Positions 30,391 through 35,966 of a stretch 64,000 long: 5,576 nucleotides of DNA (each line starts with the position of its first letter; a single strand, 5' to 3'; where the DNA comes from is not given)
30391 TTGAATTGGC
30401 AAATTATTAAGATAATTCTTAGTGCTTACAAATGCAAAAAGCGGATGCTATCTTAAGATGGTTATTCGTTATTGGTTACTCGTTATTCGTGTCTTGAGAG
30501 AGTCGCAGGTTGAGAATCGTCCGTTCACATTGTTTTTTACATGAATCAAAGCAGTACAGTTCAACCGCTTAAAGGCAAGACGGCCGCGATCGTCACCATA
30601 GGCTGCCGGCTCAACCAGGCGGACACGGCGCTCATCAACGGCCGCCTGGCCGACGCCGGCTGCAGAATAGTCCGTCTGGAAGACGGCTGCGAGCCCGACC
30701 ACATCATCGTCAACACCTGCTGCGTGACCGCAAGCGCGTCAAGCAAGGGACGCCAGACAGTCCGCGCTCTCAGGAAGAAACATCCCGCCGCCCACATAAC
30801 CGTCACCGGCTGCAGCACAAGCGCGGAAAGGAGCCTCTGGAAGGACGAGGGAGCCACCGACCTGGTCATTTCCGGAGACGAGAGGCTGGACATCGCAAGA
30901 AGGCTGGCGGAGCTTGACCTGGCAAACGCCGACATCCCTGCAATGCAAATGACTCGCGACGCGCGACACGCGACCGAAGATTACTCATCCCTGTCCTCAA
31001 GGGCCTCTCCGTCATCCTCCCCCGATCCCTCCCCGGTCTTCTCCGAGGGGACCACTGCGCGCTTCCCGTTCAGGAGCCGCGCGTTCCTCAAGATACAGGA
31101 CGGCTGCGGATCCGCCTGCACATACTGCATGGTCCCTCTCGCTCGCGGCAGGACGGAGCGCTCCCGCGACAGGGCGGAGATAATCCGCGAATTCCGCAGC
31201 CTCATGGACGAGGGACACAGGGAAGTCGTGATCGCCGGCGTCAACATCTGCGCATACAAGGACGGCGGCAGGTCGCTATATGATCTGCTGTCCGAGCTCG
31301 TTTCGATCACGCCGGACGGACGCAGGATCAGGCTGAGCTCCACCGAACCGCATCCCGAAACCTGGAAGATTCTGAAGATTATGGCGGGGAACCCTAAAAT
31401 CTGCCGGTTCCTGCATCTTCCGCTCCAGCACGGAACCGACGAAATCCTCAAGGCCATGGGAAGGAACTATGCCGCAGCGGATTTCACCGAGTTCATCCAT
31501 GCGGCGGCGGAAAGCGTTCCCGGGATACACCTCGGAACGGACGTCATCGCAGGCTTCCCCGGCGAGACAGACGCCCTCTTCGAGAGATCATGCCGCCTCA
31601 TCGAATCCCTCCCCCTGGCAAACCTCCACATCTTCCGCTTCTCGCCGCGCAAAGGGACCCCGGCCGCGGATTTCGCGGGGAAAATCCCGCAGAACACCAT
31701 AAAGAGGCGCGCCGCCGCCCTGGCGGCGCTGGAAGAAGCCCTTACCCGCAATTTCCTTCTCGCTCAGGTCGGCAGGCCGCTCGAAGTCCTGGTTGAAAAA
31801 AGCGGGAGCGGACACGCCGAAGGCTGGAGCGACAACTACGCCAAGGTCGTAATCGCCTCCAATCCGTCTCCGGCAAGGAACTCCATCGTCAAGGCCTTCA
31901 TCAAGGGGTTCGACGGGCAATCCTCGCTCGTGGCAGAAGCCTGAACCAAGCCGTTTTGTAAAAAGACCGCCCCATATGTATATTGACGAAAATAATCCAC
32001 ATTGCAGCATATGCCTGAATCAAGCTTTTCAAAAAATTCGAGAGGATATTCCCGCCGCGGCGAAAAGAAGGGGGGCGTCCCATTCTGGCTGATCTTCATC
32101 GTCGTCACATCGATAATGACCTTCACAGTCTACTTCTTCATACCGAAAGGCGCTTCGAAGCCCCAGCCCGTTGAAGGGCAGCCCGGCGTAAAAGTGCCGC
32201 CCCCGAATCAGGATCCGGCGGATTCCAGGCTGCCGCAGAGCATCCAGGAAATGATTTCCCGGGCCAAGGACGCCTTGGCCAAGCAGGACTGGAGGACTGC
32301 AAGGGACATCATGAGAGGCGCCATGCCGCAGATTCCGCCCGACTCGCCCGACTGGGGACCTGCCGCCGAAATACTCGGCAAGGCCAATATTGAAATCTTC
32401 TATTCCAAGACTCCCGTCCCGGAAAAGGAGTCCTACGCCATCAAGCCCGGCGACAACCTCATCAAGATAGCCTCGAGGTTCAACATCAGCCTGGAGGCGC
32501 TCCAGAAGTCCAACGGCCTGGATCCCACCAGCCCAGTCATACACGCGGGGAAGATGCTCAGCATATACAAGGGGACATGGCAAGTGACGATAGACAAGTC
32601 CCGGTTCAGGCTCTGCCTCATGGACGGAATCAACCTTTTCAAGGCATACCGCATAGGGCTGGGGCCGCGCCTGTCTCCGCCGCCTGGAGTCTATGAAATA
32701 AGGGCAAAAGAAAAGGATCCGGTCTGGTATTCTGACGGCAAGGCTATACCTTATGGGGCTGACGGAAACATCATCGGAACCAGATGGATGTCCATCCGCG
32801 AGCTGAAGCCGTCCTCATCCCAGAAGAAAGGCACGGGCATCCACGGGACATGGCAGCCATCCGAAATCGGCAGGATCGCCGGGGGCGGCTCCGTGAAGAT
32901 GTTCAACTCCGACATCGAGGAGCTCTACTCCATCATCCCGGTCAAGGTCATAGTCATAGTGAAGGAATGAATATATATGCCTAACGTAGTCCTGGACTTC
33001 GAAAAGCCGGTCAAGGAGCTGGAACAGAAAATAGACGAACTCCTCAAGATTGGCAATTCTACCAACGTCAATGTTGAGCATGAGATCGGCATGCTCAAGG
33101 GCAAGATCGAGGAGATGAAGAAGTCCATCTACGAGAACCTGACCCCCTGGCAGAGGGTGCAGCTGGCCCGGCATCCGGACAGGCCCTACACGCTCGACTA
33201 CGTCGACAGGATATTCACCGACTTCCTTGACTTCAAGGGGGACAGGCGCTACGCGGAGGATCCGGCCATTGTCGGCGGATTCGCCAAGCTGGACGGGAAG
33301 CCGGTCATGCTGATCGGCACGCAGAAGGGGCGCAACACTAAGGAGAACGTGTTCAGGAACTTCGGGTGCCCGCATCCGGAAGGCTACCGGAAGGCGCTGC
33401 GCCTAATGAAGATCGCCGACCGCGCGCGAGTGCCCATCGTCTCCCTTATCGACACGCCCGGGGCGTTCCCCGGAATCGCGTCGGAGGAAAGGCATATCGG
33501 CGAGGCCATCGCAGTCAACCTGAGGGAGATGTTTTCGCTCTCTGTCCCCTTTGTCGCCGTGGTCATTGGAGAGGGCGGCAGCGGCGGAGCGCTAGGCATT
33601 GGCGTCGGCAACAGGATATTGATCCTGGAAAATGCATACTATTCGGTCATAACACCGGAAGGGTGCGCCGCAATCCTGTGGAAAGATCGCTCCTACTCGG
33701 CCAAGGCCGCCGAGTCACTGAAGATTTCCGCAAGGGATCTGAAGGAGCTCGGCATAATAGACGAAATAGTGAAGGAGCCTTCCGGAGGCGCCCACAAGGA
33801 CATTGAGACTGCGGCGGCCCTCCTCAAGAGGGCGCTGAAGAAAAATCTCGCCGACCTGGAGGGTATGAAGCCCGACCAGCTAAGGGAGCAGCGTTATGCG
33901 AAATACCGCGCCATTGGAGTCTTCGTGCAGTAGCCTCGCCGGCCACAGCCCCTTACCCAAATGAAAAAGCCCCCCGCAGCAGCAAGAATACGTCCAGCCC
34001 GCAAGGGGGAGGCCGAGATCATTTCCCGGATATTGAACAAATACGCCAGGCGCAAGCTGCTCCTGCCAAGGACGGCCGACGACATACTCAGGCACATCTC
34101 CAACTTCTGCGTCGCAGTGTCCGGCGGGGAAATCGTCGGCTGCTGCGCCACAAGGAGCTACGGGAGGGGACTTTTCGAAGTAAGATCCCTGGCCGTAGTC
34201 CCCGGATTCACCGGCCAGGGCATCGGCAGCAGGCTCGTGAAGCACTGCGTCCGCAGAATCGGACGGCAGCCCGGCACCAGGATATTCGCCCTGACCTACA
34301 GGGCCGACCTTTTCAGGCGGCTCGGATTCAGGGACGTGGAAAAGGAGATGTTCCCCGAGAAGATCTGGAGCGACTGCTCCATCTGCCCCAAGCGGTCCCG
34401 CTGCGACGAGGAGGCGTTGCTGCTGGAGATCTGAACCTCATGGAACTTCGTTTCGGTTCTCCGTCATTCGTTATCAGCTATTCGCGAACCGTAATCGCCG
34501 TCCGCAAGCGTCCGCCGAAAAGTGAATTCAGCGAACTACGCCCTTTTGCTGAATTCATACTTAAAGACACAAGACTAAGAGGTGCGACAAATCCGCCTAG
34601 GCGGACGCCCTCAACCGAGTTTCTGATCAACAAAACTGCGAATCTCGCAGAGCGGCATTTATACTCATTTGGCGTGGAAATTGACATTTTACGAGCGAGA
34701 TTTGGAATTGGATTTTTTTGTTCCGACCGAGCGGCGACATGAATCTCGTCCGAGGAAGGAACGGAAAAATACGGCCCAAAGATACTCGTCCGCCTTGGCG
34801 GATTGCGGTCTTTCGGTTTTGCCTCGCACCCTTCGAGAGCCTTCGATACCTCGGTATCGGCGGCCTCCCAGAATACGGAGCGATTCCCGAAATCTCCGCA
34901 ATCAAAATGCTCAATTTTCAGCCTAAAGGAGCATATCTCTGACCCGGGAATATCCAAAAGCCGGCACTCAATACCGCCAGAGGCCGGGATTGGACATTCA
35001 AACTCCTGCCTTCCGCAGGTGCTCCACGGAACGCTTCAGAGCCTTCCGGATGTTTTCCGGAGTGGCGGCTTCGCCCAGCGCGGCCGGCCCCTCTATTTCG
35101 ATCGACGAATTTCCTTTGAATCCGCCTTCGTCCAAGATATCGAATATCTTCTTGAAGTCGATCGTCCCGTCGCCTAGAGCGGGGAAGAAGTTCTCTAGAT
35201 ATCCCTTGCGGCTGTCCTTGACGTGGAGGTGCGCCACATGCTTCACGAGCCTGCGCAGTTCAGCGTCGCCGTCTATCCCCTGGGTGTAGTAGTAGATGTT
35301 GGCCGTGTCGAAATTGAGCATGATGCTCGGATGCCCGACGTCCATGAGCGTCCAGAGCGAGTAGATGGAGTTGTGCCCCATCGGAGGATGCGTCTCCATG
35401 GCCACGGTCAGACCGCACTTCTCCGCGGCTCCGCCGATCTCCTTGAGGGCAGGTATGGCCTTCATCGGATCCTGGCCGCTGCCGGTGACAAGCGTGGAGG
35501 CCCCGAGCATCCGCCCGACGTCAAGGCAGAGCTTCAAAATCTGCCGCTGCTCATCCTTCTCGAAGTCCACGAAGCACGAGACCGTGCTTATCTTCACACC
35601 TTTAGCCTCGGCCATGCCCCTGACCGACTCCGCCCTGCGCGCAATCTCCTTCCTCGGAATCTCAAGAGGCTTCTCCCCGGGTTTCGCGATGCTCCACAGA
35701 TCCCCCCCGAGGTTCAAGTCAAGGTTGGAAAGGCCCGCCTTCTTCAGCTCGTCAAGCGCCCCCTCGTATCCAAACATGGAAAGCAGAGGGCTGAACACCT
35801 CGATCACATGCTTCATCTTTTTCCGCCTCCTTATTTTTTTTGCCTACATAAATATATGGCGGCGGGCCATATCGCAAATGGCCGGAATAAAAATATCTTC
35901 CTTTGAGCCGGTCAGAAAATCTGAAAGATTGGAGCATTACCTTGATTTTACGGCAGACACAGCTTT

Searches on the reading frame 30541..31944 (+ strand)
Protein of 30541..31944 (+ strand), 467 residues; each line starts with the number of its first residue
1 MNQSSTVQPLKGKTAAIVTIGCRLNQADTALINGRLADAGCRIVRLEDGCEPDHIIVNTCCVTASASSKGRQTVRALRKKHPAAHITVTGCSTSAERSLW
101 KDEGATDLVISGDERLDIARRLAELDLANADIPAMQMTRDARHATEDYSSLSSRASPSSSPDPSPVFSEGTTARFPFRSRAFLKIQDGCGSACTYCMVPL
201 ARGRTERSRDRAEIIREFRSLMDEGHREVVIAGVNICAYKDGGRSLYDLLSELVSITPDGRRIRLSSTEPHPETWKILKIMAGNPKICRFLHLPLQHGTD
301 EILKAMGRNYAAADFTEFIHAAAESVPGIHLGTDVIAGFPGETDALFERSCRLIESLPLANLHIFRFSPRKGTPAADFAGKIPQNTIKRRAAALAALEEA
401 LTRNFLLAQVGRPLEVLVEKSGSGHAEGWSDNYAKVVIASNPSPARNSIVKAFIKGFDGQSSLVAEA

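Call 50: search_protein_families(library=pfam, proteins=[window:30541-31944:+], max_evalue=0.001)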
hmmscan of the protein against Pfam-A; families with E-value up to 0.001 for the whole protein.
window:30541-31944:+ (467 aa): 2 families
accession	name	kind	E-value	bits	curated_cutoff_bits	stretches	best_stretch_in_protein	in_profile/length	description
PF04055.27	Radical_SAM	-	1.4e-23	84.4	29.5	1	184-353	2-165/166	Radical SAM superfamily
PF00919.26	UPF0004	-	5.5e-18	65.2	27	1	15-110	2-97/98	Uncharacterized protein family UPF0004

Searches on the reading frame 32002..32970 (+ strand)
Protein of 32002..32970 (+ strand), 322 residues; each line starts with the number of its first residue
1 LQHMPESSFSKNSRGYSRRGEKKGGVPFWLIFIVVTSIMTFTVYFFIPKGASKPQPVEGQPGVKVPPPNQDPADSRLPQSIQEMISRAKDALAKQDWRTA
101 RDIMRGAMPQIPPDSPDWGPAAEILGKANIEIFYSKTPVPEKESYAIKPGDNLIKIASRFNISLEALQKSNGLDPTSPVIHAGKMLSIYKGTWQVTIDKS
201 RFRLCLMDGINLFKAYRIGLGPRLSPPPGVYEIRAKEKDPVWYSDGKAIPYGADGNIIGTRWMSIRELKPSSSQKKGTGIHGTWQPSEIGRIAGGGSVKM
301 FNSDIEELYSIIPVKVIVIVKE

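Call 50: search_protein_families(library=pfam, proteins=[window:32002-32970:+], max_evalue=0.001)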
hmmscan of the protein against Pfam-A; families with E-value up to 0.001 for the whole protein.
window:32002-32970:+ (322 aa): 2 families
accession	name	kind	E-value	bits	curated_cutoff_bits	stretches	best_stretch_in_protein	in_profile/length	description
PF01476.26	LysM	-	5.2e-10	39.5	20.9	1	145-188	1-42/43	LysM domain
PF03734.19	YkuD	-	5.5e-10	40.4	23.4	1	195-320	4-146/146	L,D-transpeptidase catalytic domain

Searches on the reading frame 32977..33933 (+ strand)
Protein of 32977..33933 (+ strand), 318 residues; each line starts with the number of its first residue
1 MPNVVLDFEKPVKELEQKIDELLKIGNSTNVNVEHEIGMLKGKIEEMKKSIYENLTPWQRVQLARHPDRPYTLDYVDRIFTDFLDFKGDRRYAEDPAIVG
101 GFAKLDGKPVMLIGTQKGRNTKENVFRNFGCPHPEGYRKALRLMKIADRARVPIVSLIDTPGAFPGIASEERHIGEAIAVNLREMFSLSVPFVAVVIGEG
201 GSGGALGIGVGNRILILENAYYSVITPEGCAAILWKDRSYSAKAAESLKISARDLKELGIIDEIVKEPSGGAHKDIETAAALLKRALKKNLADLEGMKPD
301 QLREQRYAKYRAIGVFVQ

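Call 50: search_protein_families(library=pfam, proteins=[window:32977-33933:+], max_evalue=0.001)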
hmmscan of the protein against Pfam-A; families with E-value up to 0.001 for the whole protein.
window:32977-33933:+ (318 aa): 2 families
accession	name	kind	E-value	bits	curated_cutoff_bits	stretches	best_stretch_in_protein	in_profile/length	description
PF03255.19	ACCA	-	8e-143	475.7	23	1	6-314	2-310/310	Acetyl co-enzyme A carboxylase carboxyltransferase-like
PF01039.27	Carboxyl_trans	-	1.7e-18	66.9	22.3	1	48-246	230-428/493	Carboxyl transferase domain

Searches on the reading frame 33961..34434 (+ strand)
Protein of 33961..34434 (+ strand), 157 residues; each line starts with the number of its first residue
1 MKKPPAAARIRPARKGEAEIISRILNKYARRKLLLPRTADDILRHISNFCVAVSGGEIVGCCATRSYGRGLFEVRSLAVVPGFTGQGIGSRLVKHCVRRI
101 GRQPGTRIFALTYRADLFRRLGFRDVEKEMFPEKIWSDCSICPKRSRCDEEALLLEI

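Call 16: search_protein_families(library=pfam, proteins=[window:33961-34434:+])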
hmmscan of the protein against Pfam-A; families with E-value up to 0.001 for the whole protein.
window:33961-34434:+ (157 aa): 4 families
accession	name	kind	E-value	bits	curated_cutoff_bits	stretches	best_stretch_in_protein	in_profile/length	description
PF13508.13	Acetyltransf_7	-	6.3e-13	49.3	27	1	47-124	3-83/84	Acetyltransferase (GNAT) domain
PF00583.31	Acetyltransf_1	-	1.8e-11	44.7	20.7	1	38-123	24-116/116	Acetyltransferase (GNAT) family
PF13673.13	Acetyltransf_10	-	4.6e-09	36.8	23.6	1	47-130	31-114/128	Acetyltransferase (GNAT) domain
PF08445.16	FR47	-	0.00073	19.9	22.1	0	73-130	23-84/86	FR47-like protein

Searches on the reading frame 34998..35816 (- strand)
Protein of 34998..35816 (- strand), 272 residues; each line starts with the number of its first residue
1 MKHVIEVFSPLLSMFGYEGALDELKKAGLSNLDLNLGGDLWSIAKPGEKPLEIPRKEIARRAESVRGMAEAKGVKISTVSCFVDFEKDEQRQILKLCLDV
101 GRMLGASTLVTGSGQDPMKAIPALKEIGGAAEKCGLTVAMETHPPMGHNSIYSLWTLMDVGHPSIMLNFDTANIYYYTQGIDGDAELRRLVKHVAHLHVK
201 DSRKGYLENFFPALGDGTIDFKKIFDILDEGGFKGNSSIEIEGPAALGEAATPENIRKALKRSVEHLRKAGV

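Call 16: search_protein_families(library=pfam, proteins=[window:34998-35816:-])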
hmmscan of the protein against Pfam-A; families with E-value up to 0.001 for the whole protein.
window:34998-35816:- (272 aa): 1 family
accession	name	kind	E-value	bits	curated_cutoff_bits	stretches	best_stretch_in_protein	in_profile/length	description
PF01261.30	AP_endonuc_2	-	4.5e-26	92.5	31.1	1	59-268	27-247/249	Xylose isomerase-like TIM barrel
